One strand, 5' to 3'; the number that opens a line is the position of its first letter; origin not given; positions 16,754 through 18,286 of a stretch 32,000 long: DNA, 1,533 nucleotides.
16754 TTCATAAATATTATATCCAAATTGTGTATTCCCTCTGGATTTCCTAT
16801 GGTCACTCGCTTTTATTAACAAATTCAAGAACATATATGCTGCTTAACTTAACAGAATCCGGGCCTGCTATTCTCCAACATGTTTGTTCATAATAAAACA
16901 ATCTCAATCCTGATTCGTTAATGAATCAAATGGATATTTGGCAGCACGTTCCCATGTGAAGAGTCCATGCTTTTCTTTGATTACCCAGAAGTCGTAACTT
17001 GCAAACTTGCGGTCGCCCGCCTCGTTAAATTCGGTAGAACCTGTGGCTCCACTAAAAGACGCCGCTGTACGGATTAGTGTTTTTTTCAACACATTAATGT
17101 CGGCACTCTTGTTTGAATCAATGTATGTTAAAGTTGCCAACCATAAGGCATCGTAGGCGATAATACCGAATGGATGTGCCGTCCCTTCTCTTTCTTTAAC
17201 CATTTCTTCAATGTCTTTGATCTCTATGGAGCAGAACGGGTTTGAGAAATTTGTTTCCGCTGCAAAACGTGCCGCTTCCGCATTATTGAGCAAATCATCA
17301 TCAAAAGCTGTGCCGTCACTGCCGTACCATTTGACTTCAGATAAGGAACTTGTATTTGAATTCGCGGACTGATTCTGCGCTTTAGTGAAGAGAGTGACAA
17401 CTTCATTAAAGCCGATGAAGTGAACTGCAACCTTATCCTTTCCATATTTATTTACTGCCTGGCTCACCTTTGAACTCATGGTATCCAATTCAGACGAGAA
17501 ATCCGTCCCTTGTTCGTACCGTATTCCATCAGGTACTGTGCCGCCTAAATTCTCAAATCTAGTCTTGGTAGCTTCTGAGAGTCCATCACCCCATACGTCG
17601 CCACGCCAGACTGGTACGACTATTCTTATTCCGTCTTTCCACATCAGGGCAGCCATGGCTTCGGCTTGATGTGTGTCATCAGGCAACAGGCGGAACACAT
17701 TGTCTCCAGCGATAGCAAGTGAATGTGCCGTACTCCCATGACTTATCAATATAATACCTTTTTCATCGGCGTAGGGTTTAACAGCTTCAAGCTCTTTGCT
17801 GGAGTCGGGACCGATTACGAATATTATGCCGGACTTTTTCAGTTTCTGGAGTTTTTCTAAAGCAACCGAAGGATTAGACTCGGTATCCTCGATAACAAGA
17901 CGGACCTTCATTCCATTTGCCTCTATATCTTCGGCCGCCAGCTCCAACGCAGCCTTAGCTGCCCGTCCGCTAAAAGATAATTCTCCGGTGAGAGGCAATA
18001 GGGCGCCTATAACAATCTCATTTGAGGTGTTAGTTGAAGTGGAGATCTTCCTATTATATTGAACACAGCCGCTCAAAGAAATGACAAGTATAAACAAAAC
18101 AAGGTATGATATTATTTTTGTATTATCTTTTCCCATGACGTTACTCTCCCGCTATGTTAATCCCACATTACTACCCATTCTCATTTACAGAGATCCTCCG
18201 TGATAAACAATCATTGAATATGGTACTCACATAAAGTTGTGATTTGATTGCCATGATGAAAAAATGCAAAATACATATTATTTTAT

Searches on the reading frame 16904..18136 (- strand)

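Call 45: search_protein_families(library=pfam, proteins=[window:16904-18136:-], max_evalue=0.001)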
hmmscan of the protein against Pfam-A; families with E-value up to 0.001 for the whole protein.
window:16904-18136:- (410 aa): 4 families
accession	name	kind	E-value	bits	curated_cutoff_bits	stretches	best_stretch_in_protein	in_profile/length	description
PF13458.12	Peripla_BP_6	-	9.9e-32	111.4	31.7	1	40-228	1-194/343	Periplasmic binding protein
PF01094.35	ANF_receptor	-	2.3e-30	106.3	25.4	1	60-384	2-348/353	Receptor family ligand binding region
PF04348.19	LppC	-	8.5e-11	41.6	28.8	1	43-218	221-394/563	LppC putative lipoprotein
PF13433.12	Peripla_BP_5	-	0.00018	21.1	27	1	42-130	2-95/363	Periplasmic binding protein domain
